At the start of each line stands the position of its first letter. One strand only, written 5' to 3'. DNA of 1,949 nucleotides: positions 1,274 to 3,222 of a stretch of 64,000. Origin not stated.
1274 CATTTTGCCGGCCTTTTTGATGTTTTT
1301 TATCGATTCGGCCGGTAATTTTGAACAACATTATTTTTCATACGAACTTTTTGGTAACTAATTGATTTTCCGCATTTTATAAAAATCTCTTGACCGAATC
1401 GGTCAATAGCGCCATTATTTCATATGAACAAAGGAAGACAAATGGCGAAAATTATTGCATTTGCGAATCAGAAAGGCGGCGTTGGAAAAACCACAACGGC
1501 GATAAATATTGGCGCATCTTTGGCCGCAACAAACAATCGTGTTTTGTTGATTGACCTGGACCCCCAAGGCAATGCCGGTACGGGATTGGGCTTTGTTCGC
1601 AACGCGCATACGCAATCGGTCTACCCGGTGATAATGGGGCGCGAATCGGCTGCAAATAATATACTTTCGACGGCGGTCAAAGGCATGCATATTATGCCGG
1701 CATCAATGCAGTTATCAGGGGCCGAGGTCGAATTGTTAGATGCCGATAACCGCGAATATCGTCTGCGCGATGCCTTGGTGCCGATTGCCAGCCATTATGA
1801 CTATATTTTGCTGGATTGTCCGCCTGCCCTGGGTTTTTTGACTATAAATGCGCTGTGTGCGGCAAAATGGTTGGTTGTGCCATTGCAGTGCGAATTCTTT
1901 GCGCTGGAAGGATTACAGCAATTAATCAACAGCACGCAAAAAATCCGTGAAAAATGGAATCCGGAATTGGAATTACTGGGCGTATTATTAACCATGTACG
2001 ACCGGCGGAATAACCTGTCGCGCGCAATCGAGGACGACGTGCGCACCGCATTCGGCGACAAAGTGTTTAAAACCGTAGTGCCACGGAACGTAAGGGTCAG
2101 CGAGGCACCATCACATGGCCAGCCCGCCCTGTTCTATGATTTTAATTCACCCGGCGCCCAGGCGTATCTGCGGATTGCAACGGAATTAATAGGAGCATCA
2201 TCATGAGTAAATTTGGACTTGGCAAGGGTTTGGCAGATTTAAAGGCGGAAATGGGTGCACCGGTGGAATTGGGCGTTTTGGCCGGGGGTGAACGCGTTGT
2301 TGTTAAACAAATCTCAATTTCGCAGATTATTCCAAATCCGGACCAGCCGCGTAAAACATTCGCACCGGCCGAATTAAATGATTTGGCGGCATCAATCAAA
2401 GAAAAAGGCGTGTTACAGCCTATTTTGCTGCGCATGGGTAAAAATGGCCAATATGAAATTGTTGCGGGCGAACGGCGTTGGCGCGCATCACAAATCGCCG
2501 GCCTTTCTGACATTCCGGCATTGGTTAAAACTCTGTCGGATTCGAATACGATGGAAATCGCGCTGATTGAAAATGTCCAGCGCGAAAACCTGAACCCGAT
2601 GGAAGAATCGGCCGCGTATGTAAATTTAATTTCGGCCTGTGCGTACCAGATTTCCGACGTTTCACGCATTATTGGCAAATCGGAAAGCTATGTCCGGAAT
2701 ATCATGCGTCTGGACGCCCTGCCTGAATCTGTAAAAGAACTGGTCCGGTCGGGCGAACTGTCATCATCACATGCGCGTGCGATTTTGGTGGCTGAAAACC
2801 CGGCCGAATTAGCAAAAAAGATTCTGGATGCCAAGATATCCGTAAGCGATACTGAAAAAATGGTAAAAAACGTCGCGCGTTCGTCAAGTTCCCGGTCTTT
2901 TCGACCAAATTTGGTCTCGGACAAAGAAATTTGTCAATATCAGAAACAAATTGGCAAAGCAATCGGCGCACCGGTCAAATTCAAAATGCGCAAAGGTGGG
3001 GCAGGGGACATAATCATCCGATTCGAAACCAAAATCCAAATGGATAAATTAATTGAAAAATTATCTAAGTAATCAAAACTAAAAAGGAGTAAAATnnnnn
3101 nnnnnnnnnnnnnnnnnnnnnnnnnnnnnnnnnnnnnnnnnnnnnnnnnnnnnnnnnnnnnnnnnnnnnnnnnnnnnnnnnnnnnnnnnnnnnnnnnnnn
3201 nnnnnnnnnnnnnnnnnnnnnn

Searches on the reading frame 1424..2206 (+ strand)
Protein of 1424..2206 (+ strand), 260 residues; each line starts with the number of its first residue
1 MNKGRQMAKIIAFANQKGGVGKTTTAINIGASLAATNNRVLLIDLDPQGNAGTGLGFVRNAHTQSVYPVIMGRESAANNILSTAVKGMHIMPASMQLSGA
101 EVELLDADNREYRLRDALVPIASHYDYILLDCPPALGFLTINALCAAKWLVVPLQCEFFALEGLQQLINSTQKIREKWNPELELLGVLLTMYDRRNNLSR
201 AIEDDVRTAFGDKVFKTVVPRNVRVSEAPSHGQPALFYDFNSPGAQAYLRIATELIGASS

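Call 74: search_protein_families(library=pfam, proteins=[window:1424-2206:+], max_evalue=0.001)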
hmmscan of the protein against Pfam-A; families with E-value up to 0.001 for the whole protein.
window:1424-2206:+ (260 aa): 8 families
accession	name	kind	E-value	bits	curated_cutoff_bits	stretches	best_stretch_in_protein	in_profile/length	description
PF13614.12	AAA_31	-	1.9e-61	207.5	27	1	8-183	1-176/177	AAA domain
PF01656.29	CbiA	-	2.4e-29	102.3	25.4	1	11-234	1-124/125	CobQ/CobB/MinD/ParA nucleotide binding domain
PF09140.17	MipZ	-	7.9e-13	48.8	20.7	2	10-48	2-40/262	ATPase MipZ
PF10609.15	ParA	-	1.8e-09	37.8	27.1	1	7-139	2-126/246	NUBPL iron-transfer P-loop NTPase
PF06564.18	CBP_BcsQ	-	1e-08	35.4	21.3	1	9-149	2-140/234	Cellulose biosynthesis protein BcsQ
PF02374.21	ArsA_ATPase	-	2.4e-08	34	24.3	1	13-48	5-40/305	Anion-transporting ATPase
PF00142.24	Fer4_NifH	-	1.9e-06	28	25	1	16-51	7-42/271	4Fe-4S iron sulfur cluster binding proteins, NifH/frxC family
PF07015.17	VirC1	-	0.00056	19.7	24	0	9-46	2-39/231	VirC1 protein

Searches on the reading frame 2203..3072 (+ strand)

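Call 74: search_protein_families(library=pfam, proteins=[window:2203-3072:+], max_evalue=0.001)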
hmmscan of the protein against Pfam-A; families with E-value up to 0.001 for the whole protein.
window:2203-3072:+ (289 aa): 4 families
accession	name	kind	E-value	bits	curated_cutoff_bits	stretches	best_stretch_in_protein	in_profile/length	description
PF02195.25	ParB_N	-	1e-35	122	26.3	1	34-126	3-95/95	ParB N-terminal domain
PF17762.8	HTH_ParB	-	3.7e-24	85.3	22.6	1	128-224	1-100/102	ParB HTH domain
PF23552.2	ParB_C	-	2.9e-07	30.3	23.8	1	240-287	2-49/50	ParB dimerisation domain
PF23433.1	DUF7119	-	0.00013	22.3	30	1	136-229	35-131/141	Family of unknown function (DUF7119)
